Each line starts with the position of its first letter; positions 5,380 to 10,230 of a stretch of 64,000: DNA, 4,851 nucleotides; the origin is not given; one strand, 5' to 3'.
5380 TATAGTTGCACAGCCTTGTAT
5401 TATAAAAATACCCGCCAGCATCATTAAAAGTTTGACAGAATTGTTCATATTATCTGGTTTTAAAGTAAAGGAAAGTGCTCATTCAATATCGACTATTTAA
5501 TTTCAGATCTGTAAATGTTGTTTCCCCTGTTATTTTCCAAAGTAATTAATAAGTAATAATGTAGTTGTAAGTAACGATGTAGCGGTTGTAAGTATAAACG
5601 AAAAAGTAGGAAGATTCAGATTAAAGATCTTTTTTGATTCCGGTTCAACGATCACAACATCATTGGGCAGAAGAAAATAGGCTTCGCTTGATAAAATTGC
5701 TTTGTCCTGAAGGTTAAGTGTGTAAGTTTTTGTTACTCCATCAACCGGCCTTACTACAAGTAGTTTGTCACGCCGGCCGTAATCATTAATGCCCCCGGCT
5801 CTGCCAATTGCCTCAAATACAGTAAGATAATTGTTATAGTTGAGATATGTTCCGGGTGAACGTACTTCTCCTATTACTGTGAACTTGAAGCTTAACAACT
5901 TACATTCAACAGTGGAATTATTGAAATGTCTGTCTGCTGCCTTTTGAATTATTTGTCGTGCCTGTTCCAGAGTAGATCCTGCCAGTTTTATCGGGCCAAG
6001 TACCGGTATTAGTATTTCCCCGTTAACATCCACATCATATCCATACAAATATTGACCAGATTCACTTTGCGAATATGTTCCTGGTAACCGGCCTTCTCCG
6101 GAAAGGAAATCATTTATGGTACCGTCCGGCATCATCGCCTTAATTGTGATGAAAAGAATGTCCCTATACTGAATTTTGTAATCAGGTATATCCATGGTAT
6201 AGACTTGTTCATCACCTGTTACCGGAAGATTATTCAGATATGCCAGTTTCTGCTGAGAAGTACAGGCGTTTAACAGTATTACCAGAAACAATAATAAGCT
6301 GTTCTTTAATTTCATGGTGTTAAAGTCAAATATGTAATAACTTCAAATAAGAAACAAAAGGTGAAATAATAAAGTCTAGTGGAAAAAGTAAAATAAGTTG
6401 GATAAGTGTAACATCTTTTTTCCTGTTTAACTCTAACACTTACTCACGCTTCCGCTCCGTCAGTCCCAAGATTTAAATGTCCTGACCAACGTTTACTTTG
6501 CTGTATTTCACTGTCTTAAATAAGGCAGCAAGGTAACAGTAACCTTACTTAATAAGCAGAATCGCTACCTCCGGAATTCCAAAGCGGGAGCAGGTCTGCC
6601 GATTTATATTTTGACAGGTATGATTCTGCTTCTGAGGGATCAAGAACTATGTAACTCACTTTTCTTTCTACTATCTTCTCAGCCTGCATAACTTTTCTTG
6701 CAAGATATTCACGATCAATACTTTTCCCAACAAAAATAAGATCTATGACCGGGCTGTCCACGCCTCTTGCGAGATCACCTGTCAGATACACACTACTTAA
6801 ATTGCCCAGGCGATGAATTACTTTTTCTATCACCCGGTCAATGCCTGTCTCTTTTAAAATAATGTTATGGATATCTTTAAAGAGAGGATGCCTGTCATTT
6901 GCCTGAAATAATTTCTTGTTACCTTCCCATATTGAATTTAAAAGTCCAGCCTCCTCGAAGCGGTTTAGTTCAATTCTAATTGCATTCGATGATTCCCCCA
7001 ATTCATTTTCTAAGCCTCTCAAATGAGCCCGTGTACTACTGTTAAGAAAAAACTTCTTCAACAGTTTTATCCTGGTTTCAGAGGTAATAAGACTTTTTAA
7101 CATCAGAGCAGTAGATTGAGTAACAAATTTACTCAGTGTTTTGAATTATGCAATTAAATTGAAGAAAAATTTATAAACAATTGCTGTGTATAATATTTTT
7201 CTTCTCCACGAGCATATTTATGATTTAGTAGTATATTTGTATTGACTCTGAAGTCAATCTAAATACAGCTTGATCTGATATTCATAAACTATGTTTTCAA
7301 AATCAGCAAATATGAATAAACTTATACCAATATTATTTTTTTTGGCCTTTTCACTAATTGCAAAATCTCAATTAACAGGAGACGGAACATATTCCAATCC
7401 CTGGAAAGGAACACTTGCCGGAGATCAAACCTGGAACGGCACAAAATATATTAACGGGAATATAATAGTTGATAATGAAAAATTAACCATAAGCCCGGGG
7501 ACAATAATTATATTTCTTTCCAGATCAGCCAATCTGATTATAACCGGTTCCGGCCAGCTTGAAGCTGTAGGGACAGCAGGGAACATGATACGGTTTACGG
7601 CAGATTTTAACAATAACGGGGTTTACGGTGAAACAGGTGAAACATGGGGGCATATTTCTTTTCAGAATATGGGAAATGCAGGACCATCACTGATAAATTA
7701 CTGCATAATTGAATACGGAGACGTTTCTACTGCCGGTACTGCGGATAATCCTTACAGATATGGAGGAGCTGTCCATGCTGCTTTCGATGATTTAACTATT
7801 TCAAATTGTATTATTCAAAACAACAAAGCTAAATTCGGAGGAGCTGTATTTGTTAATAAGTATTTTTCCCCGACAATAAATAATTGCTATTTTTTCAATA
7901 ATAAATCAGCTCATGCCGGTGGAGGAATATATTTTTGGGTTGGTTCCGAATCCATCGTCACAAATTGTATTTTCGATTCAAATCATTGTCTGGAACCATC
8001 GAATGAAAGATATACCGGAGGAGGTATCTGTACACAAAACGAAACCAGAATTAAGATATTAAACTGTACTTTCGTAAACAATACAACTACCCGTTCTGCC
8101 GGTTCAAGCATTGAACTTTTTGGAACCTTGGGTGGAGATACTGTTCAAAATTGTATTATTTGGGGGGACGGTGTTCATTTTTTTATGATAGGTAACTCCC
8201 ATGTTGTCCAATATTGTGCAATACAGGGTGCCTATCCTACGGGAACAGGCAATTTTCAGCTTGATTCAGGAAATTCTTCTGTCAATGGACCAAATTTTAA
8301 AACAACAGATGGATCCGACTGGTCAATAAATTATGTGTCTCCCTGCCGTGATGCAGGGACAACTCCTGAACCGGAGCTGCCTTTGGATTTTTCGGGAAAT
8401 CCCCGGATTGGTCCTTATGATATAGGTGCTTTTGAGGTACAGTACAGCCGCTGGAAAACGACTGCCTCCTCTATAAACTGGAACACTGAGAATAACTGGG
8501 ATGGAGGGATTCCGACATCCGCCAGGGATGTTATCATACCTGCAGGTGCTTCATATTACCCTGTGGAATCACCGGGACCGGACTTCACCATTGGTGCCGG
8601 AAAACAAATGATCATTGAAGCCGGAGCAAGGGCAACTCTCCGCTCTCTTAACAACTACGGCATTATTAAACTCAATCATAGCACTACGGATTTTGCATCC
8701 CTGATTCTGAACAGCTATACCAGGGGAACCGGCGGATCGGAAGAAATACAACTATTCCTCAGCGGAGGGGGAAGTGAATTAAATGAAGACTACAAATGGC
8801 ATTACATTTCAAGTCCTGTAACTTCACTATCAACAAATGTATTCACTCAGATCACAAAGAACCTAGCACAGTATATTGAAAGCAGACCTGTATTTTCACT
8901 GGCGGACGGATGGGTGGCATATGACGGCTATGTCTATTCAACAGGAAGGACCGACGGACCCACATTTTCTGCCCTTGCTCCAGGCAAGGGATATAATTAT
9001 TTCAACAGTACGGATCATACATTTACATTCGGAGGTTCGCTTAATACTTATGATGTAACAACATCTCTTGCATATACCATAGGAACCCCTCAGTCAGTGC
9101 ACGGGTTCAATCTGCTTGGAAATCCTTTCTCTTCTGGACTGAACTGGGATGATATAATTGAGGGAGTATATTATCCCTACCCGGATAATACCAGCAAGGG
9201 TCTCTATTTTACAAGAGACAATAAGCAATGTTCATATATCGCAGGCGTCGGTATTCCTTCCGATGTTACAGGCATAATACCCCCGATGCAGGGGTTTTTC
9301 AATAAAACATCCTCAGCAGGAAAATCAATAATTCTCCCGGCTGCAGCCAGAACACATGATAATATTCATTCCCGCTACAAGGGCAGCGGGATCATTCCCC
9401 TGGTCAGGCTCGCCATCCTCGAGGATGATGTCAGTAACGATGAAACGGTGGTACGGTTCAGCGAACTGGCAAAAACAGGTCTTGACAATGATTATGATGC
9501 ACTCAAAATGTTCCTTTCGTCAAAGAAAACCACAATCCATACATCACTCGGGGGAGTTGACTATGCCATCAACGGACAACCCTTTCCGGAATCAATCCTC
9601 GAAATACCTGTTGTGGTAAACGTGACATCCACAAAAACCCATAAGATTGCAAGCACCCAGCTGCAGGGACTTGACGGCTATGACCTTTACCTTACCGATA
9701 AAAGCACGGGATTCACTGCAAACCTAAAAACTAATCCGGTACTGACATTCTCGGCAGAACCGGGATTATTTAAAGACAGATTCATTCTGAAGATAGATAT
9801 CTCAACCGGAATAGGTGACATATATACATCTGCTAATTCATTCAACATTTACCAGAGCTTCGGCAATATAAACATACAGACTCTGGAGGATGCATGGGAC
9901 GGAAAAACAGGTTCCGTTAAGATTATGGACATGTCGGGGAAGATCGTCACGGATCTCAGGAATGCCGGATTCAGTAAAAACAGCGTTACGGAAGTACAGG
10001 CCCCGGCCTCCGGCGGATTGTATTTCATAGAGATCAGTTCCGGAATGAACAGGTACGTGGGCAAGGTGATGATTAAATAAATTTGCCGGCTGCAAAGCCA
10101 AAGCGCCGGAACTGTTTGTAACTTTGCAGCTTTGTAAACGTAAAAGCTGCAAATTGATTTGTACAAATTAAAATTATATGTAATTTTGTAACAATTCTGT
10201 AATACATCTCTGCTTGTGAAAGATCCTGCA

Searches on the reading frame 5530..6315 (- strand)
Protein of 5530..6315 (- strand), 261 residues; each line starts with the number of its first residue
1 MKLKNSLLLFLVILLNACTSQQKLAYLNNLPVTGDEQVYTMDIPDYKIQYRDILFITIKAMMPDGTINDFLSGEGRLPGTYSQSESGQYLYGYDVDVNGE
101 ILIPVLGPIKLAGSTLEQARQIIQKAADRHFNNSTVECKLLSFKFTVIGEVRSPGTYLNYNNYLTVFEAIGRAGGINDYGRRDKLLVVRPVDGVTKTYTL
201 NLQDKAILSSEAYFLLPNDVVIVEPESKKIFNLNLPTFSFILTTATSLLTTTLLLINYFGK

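Call 22: search_protein_families(library=pfam, proteins=[window:5530-6315:-], max_evalue=0.001)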
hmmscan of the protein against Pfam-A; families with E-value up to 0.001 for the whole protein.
window:5530-6315:- (261 aa): 3 families
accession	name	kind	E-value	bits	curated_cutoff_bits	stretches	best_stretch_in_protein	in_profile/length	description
PF02563.21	Poly_export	-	5.8e-11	42.8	28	1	44-137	5-73/77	Polysaccharide biosynthesis/export protein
PF22461.2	SLBB_2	-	4.2e-10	40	27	1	144-223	2-79/79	SLBB domain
PF10531.15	SLBB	-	6.9e-07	29.4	27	1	144-190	1-46/55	SLBB domain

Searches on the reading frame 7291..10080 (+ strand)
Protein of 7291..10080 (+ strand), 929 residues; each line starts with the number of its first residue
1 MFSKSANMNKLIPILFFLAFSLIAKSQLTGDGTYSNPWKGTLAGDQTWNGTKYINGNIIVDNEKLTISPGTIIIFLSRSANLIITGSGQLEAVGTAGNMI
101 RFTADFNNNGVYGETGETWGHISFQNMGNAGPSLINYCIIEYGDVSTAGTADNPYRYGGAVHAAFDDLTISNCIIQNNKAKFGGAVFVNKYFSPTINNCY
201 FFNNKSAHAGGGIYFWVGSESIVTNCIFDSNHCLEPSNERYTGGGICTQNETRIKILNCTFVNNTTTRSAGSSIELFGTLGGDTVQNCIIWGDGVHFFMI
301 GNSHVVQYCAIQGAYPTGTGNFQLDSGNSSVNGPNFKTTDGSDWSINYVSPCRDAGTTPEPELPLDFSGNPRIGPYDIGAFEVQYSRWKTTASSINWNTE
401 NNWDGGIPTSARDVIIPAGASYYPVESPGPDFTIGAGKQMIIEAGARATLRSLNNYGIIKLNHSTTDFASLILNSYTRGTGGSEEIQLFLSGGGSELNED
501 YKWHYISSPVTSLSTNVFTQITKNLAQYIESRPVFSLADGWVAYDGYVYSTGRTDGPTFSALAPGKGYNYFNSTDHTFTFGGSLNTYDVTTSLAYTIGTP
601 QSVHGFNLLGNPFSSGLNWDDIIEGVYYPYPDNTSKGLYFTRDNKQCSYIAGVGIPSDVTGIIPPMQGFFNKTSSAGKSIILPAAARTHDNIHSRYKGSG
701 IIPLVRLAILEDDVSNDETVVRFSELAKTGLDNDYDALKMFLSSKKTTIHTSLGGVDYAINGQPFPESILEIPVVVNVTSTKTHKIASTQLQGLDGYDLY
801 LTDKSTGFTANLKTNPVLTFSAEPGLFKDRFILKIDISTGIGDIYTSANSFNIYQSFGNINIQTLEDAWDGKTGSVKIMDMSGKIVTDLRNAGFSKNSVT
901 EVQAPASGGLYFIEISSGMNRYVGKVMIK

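Call 22: search_protein_families(library=pfam, proteins=[window:7291-10080:+], max_evalue=0.001)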
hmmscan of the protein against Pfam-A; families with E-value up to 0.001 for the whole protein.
window:7291-10080:+ (929 aa): 1 family
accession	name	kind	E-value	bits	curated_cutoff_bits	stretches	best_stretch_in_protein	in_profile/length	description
PF18962.6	Por_Secre_tail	-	2.6e-05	24.9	27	1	859-928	9-75/75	Secretion system C-terminal sorting domain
